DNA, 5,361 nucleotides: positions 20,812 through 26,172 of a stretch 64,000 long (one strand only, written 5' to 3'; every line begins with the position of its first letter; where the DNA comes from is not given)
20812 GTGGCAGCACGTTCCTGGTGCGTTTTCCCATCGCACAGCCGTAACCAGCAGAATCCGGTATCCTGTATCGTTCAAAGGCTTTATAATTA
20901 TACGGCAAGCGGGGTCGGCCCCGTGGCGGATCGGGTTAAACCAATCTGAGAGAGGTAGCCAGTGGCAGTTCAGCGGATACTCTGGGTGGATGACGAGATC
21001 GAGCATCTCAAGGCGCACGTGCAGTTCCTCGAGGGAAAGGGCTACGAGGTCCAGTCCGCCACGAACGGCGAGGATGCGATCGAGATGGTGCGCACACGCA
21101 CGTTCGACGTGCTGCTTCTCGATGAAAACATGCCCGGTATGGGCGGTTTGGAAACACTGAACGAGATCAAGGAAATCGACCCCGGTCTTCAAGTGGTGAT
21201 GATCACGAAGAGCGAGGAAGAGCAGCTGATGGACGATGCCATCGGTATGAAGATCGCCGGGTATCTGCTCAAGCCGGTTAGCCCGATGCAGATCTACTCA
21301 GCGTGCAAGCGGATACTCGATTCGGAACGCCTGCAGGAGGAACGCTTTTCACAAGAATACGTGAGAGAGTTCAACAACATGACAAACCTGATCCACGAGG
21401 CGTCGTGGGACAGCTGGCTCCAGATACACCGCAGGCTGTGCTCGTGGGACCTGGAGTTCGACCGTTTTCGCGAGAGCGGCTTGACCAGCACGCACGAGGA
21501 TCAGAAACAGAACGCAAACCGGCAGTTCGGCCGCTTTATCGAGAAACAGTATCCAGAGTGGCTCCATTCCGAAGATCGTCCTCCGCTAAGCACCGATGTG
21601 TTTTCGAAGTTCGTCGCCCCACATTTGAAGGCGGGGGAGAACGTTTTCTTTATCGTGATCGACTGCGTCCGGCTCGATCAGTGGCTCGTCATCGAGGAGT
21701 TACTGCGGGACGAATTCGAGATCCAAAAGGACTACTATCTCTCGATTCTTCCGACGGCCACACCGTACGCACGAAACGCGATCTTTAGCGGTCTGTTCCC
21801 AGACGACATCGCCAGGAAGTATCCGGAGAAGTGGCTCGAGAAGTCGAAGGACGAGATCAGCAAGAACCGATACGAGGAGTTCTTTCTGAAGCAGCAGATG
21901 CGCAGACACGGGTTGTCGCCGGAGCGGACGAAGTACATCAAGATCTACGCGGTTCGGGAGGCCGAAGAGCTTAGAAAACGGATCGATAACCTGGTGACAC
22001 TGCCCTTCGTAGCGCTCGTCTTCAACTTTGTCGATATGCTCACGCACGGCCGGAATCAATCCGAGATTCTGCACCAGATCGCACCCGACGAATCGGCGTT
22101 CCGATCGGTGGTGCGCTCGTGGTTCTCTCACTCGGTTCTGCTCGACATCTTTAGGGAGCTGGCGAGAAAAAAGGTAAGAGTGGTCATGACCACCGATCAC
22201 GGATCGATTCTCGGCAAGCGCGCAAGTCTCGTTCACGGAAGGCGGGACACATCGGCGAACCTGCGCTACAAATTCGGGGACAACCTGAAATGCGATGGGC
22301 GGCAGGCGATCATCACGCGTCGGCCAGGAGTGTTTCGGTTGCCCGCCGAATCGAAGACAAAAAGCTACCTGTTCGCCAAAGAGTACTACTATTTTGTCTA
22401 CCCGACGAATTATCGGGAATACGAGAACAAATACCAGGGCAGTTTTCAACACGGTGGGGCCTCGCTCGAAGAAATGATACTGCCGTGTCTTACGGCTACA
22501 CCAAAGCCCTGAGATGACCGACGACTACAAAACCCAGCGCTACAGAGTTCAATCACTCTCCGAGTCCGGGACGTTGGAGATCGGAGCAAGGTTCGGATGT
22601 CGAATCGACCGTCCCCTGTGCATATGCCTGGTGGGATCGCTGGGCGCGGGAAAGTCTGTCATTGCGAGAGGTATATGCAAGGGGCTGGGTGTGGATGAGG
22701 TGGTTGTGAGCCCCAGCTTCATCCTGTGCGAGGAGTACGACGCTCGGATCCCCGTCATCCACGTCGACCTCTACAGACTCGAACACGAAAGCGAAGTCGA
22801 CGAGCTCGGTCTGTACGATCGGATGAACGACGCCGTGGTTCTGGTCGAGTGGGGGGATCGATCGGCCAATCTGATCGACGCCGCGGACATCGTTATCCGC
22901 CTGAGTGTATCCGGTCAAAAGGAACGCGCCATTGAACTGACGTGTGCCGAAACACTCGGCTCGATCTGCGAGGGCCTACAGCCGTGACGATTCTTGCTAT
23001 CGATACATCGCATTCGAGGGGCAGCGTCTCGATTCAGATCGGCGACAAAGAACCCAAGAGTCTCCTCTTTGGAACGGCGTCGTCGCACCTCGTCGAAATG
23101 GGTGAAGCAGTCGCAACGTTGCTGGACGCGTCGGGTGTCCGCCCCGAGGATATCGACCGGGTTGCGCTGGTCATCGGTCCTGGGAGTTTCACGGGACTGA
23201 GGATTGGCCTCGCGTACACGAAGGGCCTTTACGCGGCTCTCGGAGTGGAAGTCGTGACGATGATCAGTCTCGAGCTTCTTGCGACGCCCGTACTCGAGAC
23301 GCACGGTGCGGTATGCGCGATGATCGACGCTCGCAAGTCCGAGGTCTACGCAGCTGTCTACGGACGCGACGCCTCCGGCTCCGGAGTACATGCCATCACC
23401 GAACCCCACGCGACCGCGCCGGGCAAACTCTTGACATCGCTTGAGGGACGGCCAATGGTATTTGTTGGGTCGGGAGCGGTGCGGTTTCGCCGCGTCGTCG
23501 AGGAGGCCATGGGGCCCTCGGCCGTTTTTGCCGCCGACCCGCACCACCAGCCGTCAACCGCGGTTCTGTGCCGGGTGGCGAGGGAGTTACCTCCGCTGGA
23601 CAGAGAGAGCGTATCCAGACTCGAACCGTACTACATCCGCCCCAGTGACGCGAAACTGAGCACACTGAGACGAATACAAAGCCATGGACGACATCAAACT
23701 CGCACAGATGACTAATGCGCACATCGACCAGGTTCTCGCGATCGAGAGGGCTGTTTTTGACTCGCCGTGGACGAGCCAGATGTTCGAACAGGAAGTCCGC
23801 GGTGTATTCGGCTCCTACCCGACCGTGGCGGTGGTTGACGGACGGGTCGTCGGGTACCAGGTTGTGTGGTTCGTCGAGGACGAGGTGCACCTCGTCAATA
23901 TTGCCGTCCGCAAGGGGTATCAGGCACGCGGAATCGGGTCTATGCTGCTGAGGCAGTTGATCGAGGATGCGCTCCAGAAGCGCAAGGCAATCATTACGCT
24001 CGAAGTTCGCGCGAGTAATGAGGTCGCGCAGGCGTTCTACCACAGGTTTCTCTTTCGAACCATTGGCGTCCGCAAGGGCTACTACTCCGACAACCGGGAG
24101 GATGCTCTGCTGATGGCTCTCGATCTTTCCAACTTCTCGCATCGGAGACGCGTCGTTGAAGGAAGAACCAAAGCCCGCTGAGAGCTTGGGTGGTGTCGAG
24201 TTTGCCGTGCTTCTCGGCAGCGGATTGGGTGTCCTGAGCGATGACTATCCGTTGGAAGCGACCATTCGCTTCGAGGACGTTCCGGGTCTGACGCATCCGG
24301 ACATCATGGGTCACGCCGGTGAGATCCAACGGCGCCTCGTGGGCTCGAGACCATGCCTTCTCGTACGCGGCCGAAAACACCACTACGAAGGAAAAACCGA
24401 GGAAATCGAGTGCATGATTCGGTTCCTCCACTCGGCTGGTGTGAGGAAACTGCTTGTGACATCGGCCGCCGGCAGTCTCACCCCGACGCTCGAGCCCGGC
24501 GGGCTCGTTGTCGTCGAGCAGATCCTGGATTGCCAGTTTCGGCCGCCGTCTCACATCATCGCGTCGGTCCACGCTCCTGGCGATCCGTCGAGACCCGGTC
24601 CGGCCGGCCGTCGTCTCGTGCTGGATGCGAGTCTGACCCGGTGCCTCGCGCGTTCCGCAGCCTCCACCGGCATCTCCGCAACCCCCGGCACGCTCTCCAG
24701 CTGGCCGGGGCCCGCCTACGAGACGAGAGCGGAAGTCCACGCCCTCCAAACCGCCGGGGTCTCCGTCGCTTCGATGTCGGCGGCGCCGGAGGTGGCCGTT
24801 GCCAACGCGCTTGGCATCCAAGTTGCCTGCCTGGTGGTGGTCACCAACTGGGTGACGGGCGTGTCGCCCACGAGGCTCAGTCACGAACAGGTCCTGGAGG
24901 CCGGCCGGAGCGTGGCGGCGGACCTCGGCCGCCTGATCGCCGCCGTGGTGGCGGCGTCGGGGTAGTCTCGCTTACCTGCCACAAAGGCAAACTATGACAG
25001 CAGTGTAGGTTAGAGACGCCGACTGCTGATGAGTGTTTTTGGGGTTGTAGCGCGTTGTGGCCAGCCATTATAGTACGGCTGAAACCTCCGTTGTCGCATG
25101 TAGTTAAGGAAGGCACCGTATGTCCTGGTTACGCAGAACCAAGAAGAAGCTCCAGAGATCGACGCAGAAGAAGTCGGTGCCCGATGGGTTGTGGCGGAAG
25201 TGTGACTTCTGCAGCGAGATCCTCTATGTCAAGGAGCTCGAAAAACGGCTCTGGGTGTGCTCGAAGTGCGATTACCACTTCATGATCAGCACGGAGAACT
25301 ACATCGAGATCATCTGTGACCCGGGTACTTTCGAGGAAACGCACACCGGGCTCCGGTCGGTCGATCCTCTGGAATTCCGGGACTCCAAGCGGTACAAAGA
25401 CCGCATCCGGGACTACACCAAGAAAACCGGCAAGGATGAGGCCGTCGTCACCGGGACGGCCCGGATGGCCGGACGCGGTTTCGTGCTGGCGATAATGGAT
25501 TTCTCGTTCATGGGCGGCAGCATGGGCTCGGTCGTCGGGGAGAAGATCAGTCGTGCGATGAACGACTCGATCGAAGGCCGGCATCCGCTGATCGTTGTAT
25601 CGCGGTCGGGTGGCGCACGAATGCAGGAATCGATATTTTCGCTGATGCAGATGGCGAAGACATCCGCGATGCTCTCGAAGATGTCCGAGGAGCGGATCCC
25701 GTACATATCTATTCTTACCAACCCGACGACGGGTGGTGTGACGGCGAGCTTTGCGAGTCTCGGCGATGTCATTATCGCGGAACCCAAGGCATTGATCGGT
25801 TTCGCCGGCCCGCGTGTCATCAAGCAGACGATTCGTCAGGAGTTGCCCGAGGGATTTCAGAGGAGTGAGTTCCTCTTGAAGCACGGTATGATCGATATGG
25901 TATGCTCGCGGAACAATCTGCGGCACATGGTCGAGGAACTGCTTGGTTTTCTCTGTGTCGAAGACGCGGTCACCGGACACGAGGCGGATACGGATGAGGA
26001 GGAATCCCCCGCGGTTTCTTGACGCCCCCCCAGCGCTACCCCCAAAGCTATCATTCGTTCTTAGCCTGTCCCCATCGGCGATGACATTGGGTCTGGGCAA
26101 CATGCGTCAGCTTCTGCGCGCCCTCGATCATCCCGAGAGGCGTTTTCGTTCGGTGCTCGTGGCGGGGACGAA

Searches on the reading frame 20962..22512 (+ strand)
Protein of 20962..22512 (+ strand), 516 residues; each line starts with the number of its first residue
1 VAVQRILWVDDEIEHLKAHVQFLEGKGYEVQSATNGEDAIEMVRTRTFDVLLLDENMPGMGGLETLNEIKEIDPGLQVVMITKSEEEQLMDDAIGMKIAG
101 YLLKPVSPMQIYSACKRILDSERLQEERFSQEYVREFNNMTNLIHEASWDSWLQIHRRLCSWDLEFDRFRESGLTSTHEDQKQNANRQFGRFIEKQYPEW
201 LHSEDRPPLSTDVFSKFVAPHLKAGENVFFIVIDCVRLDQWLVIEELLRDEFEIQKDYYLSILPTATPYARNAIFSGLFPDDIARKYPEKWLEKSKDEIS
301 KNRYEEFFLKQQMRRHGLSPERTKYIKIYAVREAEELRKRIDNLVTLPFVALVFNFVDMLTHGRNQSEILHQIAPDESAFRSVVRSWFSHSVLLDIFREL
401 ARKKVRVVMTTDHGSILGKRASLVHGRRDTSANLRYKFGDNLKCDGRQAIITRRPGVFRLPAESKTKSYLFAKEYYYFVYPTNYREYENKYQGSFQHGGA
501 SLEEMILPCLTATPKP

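Call 53: search_protein_families(library=pfam, proteins=[window:20962-22512:+], max_evalue=0.00001)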
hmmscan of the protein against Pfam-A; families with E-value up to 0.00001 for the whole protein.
window:20962-22512:+ (516 aa): 2 families
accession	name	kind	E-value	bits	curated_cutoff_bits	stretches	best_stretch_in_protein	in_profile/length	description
PF00072.30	Response_reg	-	1.2e-26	93.5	30.2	1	6-114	1-109/111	Response regulator receiver domain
PF08665.17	PglZ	-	1.5e-17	64.6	25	1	227-419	2-176/179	PglZ domain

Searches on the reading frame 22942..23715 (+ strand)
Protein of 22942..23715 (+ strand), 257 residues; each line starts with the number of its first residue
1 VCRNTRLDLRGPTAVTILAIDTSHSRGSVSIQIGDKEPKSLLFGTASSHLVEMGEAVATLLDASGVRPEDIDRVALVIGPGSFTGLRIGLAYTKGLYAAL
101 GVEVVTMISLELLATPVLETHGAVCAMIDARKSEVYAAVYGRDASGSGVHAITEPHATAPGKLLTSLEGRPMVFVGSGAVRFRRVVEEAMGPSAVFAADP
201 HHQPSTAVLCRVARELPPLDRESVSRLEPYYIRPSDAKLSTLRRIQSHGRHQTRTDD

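Call 53: search_protein_families(library=pfam, proteins=[window:22942-23715:+], max_evalue=0.00001)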
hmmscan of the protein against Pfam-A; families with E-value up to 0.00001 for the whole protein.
window:22942-23715:+ (257 aa): 1 family
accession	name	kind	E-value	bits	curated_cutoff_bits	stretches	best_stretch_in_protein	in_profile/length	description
PF00814.31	TsaD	-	6e-21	75.8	24.8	1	46-142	26-128/264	tRNA N6-adenosine threonylcarbamoyltransferase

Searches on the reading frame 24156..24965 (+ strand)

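Call 53: search_protein_families(library=pfam, proteins=[window:24156-24965:+], max_evalue=0.00001)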
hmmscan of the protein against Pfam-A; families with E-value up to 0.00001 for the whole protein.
window:24156-24965:+ (269 aa): 1 family
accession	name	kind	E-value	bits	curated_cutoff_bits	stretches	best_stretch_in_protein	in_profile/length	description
PF01048.26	PNP_UDP_1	-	8.2e-32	110.9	25.1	1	17-265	3-232/233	Phosphorylase superfamily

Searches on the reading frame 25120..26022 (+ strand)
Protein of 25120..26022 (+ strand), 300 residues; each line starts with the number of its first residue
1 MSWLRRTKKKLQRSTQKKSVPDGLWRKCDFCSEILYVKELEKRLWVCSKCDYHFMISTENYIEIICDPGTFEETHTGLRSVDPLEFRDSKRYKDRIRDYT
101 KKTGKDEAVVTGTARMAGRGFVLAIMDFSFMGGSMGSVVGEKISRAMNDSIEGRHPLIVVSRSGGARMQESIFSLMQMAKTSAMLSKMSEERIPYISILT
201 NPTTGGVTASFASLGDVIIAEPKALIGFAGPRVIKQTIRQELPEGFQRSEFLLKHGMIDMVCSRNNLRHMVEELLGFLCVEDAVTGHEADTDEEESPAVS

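Call 53: search_protein_families(library=pfam, proteins=[window:25120-26022:+], max_evalue=0.00001)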
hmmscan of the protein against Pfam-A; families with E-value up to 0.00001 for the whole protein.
window:25120-26022:+ (300 aa): 1 family
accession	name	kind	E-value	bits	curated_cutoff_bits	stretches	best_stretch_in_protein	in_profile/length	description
PF01039.27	Carboxyl_trans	-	1.7e-22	80.2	22.3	1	94-238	28-177/493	Carboxyl transferase domain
